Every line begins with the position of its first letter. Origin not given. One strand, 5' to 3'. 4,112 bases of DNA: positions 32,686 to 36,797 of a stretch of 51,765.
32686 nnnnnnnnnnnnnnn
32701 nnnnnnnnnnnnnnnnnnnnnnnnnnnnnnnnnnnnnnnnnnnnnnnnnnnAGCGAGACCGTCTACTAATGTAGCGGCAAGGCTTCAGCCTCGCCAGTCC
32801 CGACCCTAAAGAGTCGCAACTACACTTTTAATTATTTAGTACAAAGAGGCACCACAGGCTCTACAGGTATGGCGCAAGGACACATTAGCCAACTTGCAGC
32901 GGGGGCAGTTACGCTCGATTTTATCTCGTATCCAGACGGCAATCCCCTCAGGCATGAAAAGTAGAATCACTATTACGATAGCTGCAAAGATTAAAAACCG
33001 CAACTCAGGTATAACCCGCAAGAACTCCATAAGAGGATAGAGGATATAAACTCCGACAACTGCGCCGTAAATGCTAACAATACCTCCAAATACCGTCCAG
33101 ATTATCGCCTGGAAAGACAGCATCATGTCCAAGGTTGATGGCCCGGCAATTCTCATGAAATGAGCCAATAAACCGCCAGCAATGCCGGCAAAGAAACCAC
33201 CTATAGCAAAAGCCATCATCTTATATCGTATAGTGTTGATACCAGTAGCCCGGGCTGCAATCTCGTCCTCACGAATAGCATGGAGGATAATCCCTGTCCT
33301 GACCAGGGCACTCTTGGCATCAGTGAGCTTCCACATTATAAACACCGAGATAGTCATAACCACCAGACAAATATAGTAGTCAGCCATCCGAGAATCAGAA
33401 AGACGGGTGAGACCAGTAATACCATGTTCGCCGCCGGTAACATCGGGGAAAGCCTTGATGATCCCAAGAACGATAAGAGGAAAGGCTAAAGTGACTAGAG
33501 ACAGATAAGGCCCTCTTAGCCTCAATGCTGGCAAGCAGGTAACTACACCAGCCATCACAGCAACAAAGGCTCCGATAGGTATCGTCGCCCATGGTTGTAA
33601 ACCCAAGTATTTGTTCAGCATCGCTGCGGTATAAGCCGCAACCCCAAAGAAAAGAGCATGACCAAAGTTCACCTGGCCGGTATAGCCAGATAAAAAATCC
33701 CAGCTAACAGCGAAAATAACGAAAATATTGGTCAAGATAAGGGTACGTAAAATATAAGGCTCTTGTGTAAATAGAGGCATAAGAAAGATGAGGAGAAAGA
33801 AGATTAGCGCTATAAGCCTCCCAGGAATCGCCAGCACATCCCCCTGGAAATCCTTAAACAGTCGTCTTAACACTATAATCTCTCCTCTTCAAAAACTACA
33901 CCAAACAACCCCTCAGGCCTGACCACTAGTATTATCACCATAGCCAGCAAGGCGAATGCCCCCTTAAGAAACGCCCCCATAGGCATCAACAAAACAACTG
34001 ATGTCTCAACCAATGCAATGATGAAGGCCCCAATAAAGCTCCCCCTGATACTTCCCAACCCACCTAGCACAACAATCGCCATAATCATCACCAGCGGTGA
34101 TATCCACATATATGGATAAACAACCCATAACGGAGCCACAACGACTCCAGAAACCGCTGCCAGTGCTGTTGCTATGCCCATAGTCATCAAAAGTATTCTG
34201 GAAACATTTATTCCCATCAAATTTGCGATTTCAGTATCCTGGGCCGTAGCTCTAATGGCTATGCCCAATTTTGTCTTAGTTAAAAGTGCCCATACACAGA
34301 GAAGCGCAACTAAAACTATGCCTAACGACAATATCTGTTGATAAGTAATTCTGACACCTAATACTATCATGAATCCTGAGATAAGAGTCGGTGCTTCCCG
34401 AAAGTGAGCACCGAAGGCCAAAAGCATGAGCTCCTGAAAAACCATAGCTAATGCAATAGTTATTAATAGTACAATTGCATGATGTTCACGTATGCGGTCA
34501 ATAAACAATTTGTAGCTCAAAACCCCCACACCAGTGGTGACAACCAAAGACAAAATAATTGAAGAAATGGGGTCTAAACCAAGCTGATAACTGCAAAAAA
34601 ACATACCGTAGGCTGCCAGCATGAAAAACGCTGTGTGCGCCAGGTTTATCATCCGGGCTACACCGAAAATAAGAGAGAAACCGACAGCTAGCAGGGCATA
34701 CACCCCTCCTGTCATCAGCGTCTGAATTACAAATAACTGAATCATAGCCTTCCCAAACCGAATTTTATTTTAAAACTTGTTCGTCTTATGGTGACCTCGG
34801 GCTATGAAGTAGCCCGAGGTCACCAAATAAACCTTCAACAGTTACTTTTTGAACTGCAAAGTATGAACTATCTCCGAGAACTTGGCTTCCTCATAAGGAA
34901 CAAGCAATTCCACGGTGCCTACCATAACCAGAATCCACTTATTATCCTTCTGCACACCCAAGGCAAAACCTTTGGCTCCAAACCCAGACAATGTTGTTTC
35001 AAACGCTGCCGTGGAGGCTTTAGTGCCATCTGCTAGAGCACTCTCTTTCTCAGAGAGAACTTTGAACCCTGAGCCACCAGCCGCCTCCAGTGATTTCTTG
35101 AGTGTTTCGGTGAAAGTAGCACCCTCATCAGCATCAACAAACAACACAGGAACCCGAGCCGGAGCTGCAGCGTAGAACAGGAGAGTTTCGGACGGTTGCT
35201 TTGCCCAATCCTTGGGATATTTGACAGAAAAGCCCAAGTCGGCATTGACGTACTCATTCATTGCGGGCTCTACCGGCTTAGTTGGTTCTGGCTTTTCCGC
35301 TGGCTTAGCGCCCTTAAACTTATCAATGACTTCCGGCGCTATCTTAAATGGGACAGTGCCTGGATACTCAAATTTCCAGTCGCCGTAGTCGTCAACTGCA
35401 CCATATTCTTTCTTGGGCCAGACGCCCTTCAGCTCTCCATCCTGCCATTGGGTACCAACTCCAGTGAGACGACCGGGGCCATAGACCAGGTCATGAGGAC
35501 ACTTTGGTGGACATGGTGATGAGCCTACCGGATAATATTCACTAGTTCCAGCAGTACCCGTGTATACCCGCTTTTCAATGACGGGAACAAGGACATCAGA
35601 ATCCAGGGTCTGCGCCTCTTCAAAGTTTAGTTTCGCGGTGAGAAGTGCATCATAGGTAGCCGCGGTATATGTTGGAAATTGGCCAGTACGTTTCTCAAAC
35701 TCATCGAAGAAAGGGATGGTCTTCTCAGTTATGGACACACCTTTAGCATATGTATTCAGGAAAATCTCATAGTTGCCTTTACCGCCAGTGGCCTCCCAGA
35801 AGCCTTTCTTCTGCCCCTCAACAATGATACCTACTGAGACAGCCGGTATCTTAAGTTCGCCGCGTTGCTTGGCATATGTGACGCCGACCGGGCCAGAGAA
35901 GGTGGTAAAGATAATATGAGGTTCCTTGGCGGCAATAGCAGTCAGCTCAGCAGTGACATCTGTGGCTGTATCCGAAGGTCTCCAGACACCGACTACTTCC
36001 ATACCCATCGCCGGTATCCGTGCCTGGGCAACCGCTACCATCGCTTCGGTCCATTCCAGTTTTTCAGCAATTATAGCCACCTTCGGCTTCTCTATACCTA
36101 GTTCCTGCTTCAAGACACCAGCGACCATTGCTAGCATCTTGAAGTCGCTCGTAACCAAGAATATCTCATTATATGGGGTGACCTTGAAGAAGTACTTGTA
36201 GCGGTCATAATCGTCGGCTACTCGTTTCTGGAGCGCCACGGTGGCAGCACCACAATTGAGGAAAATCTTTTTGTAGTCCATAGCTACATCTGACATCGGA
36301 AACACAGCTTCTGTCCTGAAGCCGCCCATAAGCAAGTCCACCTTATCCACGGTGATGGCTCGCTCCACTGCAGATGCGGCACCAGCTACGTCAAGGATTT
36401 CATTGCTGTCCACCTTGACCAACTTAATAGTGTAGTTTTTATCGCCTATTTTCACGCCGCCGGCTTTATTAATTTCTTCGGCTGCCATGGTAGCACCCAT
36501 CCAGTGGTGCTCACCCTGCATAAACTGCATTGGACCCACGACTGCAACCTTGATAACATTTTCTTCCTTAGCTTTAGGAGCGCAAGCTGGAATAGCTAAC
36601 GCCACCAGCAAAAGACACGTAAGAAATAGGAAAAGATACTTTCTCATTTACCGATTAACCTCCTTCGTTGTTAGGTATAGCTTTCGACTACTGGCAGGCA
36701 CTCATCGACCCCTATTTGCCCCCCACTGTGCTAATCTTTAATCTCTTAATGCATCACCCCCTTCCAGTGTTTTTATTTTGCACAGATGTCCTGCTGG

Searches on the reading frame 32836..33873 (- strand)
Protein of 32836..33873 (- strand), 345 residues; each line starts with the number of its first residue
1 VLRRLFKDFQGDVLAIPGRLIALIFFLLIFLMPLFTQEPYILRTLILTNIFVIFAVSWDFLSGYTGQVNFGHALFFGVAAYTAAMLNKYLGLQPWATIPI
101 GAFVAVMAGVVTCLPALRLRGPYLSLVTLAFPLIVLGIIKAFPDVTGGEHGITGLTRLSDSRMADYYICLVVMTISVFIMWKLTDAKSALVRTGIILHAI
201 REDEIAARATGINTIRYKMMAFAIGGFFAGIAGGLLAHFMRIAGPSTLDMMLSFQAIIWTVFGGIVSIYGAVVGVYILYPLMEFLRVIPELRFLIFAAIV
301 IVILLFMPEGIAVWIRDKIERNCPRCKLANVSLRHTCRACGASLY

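Call 10: search_protein_families(library=pfam, proteins=[window:32836-33873:-], max_evalue=0.00001)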
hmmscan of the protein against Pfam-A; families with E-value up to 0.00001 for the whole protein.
window:32836-33873:- (345 aa): 1 family
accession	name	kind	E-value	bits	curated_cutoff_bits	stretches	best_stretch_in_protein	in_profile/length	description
PF02653.21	BPD_transp_2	-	1.5e-43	149.4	26.8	1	41-304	2-269/269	Branched-chain amino acid transport system / permease component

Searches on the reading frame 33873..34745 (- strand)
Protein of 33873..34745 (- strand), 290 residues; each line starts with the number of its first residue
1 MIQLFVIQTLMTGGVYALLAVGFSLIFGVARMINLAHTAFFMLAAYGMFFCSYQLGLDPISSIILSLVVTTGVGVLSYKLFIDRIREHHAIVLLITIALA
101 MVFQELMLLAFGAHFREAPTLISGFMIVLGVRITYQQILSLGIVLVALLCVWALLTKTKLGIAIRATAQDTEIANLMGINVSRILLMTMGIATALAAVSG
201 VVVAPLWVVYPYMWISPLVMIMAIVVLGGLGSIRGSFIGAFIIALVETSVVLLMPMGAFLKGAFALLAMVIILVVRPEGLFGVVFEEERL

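Call 11: search_protein_families(library=pfam, proteins=[window:33873-34745:-], max_evalue=0.00001)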
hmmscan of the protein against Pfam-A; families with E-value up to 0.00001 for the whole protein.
window:33873-34745:- (290 aa): 1 family
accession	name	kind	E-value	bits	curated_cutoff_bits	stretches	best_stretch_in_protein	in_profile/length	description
PF02653.21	BPD_transp_2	-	1.4e-35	123.2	26.8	1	7-273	3-269/269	Branched-chain amino acid transport system / permease component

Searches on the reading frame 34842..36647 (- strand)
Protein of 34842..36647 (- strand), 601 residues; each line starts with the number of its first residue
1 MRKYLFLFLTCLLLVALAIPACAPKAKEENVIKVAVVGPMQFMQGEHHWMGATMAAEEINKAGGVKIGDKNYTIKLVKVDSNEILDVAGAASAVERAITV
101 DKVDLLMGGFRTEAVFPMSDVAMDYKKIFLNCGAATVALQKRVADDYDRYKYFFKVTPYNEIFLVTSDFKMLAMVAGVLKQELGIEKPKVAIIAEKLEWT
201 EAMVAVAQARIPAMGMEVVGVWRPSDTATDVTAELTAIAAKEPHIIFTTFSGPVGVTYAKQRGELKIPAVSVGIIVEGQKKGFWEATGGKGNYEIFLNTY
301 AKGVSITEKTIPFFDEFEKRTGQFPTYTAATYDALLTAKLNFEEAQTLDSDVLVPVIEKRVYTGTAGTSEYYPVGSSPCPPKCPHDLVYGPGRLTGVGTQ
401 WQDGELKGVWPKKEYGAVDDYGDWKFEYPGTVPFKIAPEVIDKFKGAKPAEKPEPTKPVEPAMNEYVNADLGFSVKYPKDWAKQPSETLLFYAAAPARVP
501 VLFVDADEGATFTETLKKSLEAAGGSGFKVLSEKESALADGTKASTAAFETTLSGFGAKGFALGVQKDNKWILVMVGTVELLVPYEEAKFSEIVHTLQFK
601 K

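Call 11: search_protein_families(library=pfam, proteins=[window:34842-36647:-], max_evalue=0.00001)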
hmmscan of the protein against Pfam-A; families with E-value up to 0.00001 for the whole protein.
window:34842-36647:- (601 aa): 1 family
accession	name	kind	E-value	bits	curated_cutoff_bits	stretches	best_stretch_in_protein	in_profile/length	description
PF13458.12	Peripla_BP_6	-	8.9e-27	95.1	31.7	1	37-364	11-315/343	Periplasmic binding protein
